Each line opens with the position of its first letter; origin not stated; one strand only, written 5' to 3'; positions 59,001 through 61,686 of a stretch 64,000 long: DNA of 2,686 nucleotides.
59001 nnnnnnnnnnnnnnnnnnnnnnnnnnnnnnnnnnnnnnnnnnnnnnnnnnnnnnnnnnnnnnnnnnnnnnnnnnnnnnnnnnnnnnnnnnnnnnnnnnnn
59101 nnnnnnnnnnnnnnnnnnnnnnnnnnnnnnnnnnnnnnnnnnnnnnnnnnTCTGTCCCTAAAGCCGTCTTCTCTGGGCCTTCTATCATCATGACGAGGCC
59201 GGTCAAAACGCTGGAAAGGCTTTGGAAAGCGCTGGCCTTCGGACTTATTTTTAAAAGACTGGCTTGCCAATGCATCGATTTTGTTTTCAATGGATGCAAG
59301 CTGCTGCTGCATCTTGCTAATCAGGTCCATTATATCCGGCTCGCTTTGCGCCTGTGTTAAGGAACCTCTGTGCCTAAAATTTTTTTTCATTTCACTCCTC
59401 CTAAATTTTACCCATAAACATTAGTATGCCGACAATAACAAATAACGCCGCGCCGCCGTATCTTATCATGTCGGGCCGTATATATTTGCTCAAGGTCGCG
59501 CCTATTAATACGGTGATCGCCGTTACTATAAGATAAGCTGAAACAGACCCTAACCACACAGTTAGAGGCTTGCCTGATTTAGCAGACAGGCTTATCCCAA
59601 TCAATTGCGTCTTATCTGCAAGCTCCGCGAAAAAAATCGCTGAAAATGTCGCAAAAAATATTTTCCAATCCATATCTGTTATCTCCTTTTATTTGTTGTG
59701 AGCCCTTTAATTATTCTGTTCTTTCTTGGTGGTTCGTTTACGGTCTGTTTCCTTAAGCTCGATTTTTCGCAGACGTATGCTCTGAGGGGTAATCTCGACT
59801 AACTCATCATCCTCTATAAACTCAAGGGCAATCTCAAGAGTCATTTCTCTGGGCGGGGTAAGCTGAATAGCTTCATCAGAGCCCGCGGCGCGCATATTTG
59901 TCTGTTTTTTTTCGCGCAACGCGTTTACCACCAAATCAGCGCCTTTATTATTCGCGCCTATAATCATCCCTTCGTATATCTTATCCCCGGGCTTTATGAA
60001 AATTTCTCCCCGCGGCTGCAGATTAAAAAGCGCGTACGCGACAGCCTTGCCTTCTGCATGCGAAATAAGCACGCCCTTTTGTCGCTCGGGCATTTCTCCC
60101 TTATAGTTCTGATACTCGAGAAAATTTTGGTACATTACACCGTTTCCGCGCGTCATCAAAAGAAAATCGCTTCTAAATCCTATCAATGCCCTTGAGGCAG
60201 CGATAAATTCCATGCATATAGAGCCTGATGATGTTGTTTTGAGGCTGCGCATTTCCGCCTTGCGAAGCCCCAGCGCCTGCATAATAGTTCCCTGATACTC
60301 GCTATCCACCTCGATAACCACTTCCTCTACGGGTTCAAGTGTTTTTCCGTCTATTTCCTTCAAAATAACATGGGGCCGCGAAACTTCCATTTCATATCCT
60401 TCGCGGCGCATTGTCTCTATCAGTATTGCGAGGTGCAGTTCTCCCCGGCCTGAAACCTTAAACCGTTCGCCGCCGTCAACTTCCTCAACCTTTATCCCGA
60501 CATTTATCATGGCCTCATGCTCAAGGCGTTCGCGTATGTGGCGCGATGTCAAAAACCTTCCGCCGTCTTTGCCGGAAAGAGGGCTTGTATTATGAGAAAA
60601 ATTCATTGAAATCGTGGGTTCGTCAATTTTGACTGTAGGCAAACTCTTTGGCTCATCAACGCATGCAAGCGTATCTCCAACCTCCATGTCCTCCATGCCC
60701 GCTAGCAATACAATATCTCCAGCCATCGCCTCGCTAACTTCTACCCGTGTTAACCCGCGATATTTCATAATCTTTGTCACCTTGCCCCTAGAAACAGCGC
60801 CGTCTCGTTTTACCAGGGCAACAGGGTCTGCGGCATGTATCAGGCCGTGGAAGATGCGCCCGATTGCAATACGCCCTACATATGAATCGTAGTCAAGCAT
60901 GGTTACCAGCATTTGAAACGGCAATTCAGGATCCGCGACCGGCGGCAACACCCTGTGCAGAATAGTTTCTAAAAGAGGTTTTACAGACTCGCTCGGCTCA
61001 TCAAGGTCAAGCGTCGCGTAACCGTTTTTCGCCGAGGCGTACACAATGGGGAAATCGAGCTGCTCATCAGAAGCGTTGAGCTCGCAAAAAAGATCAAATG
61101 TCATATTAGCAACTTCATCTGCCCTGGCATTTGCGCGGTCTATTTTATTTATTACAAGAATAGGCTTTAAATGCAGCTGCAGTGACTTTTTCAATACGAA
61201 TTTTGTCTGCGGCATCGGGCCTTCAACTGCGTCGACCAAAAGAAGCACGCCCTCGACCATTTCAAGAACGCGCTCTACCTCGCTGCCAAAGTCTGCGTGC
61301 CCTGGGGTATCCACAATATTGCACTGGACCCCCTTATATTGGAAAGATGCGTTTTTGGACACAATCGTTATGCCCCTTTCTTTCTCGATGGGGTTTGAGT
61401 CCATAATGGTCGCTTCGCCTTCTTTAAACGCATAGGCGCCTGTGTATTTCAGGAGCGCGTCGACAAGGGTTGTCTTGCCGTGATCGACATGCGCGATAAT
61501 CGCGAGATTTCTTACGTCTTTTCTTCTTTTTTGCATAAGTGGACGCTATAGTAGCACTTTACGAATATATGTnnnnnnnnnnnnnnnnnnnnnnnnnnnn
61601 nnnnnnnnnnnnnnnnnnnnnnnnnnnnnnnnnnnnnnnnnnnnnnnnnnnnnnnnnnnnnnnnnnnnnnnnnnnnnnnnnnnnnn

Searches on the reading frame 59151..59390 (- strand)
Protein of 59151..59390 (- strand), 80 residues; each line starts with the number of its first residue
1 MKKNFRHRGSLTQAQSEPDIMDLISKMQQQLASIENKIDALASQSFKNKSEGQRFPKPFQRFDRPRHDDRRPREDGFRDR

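Call 75: search_protein_families(library=pfam, proteins=[window:59151-59390:-], max_evalue=1)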
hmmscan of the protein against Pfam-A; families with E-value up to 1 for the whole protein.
seq(80 aa): 2 families
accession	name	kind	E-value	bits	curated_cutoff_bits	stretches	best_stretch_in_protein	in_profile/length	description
PF21689.3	TorS_sensor_domain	-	0.072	13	27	1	10-49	23-62/275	Sensor protein TorS, sensor domain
PF15384.11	PAXX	-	0.073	13.1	25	1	11-70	104-158/194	PAXX, PAralog of XRCC4 and XLF, also called C9orf142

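Call 76: search_protein_families(library=ncbifam, proteins=[window:59151-59390:-], max_evalue=1)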
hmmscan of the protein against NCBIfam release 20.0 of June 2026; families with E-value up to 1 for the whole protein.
seq(80 aa): 1 family
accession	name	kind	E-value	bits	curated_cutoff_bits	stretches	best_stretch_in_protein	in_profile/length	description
NF041201.1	recomb_XisF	equivalog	0.053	12.5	375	1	11-56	389-435/465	fdxN element excision recombinase XisF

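Call 79: find_homologous_proteins(query=A6, max_evalue=0.001)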
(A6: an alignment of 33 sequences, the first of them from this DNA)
Query A6 (33 sequences) (74 aa, profile of the alignment): 359 proteins with E <= 0.001 among 953 candidates; the best 120 are listed.
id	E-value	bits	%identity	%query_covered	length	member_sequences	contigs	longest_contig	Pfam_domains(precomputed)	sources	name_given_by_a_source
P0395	6.6e-32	127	46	91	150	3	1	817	PF23477.2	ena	-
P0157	2.7e-30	122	51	95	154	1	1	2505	PF23477.2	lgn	-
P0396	6.3e-30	120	45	100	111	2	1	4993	-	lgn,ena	-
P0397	3.6e-28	115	47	95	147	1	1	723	PF23477.2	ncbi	-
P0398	4.1e-28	115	49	95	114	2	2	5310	-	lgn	-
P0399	8.3e-28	114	51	85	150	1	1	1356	PF23477.2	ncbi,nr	ncbi:MAG: hypothetical protein Q8N91_01515 [Candidatus Omnitrophota bacterium]|nr:hypothetical prote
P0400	2.0e-27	112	60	70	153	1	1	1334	PF23477.2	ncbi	-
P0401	2.8e-27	112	45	96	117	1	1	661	-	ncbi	-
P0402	3.9e-27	112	41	95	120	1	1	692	PF23477.2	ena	-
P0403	4.8e-27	111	47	81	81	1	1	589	-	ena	-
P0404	6.9e-27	111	47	100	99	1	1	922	-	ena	-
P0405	1.1e-26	110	46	76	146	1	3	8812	-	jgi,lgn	-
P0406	1.2e-26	110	42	86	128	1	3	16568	-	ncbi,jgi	jgi:hypothetical protein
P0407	1.9e-26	109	59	69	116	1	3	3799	-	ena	-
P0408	2.9e-26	109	43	100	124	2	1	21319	-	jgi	jgi:hypothetical protein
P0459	1.2e-23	100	47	74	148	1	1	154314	-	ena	-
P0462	1.5e-23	100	41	100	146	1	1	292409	-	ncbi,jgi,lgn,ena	ncbi:MAG: hypothetical protein WC732_03040 [Candidatus Omnitrophota bacterium]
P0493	1.7e-22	97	38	100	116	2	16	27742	-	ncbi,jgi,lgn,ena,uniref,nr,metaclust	ncbi:MAG: hypothetical protein A3G33_00195 [Omnitrophica bacterium RIFCSPLOWO2_12_FULL_44_17]|uniref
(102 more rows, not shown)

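Call 80: find_encoding_contigs(protein=P0462, flank=3000, max_places=2)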
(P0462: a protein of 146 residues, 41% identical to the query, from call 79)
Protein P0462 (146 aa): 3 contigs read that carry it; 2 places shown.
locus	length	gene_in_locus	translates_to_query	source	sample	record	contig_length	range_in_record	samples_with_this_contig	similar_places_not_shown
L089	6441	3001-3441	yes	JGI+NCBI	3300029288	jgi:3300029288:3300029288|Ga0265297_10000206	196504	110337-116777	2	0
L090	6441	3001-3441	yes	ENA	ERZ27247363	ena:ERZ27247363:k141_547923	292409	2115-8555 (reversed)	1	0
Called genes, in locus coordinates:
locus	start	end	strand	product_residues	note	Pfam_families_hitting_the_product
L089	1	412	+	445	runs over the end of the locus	PF02812:ELFV_dehydrog_N, PF00208:ELFV_dehydrog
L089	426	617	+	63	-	-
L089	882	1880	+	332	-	PF01145:Band_7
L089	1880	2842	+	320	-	PF01145:Band_7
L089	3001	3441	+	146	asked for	-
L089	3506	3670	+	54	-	PF23477:zf_Tbcl_2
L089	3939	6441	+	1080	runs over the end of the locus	PF01339:CheB_methylest, PF13426:PAS_9 (faint), PF03705:CheR_N, PF01739:CheR, PF08448:PAS_4 (faint), PF13596:PAS_10, PF00512:HisKA, PF02518:HATPase_c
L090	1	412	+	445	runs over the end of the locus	PF02812:ELFV_dehydrog_N, PF00208:ELFV_dehydrog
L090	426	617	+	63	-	-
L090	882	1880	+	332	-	PF01145:Band_7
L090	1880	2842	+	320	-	PF01145:Band_7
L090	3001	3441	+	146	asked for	-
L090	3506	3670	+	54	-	PF23477:zf_Tbcl_2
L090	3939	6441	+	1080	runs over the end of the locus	PF01339:CheB_methylest, PF03705:CheR_N, PF01739:CheR, PF08448:PAS_4 (faint), PF13596:PAS_10, PF00512:HisKA, PF02518:HATPase_c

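Call 81: find_encoding_contigs(protein=P0493, flank=3000, max_places=3)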
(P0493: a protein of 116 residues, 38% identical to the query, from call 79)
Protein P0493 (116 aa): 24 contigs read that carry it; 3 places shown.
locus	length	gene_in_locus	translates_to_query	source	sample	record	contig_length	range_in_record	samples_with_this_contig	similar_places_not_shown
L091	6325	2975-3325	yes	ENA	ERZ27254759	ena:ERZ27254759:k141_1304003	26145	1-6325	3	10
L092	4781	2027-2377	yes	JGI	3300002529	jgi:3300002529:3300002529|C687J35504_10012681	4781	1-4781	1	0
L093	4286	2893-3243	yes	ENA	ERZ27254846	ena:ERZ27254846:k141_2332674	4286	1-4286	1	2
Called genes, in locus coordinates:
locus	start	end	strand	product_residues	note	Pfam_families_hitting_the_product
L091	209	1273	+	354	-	PF00180:Iso_dh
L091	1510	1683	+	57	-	PF23477:zf_Tbcl_2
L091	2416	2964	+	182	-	-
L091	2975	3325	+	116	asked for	-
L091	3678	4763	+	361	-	PF01757:Acyl_transf_3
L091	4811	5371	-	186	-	PF00849:PseudoU_synth_2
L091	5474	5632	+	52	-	-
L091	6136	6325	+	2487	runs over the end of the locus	PF06165:GH94_b-supersand, PF17167:Glyco_hydro_94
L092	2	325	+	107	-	?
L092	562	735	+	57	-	PF23477:zf_Tbcl_2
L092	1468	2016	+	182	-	-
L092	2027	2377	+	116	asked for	-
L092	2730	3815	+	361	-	PF01757:Acyl_transf_3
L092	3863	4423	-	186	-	PF00849:PseudoU_synth_2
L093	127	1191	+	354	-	PF00180:Iso_dh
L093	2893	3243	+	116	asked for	-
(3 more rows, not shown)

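Call 82: find_encoding_contigs(protein=P0459, flank=3000, max_places=2)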
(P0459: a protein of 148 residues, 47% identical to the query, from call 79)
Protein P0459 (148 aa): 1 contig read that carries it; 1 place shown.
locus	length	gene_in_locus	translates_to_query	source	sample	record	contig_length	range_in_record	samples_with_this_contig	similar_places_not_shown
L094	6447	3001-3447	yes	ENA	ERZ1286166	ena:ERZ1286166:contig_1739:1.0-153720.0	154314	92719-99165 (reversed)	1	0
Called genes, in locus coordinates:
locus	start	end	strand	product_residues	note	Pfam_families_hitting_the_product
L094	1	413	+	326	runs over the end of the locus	PF00005:ABC_tran, PF13304:AAA_21 (weak)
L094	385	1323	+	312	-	PF02463:SMC_N (faint), PF00005:ABC_tran, PF13191:AAA_16 (weak), PF13304:AAA_21 (faint), PF16326:ABC_tran_CTD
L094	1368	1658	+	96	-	PF03193:RsgA_GTPase (weak), PF01926:MMR_HSR1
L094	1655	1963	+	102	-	-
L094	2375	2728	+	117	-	-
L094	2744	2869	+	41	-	-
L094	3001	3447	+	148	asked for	-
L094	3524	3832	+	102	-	-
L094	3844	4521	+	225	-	PF00156:Pribosyltran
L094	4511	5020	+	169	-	PF17767:NAPRTase_N, PF02749:QRPTase_N (weak)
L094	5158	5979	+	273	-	PF17956:NAPRTase_C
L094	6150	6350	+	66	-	PF00313:CSD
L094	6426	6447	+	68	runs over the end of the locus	PF00313:CSD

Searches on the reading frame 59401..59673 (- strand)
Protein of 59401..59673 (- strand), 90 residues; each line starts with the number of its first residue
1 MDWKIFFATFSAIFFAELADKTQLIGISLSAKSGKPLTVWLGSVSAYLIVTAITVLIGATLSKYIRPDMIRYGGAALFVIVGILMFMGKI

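Call 61: search_protein_families(library=pfam, proteins=[window:59401-59673:-], max_evalue=0.0001)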
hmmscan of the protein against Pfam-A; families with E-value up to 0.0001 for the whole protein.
window:59401-59673:- (90 aa): 1 family
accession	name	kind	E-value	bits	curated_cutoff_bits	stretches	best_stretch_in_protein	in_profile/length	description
PF01169.24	GDT1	-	3.1e-22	79.1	27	1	8-82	2-75/75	Divalent cation/proton antiporter GDT1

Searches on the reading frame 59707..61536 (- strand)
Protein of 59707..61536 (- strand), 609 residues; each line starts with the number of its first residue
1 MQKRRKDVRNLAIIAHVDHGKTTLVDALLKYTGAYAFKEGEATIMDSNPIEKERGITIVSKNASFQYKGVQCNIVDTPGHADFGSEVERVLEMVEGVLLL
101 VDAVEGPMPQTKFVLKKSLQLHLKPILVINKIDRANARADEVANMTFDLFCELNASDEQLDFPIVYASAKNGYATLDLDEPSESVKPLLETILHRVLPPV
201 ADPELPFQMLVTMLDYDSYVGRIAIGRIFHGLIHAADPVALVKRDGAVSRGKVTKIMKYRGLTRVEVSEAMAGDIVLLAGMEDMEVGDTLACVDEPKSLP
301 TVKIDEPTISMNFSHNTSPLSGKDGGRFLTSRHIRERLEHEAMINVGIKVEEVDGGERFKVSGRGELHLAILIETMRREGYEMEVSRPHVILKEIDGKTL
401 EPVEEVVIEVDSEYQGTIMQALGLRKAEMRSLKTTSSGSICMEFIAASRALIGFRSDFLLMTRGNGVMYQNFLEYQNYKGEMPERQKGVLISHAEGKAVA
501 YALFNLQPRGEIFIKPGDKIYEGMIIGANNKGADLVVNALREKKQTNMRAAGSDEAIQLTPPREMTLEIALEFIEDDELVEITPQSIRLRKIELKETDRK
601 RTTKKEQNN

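Call 61: search_protein_families(library=pfam, proteins=[window:59707-61536:-], max_evalue=0.0001)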
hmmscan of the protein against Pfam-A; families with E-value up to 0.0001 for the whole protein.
window:59707-61536:- (609 aa): 6 families
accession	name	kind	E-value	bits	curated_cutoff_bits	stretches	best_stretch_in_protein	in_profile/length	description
PF00009.33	GTP_EFTU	-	8e-55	185.8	26.5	1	6-194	1-184/188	Elongation factor Tu GTP binding domain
PF21018.2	BipA_C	-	4.8e-47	158.7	23.8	1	487-595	1-109/110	TypA/BipA C-terminal domain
PF00679.30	EFG_C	-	1e-17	64.3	27.9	1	399-485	2-88/89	Elongation factor G C-terminus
PF03144.31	GTP_EFTU_D2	-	2.7e-10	41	30.3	1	221-291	1-73/73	Elongation factor Tu domain 2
PF22042.2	EF-G_D2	-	1.7e-08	34.9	27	1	206-291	1-82/84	Elongation factor G domain 2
PF01926.29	MMR_HSR1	-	1.5e-06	28.7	21.9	1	12-131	3-113/113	50S ribosome-binding GTPase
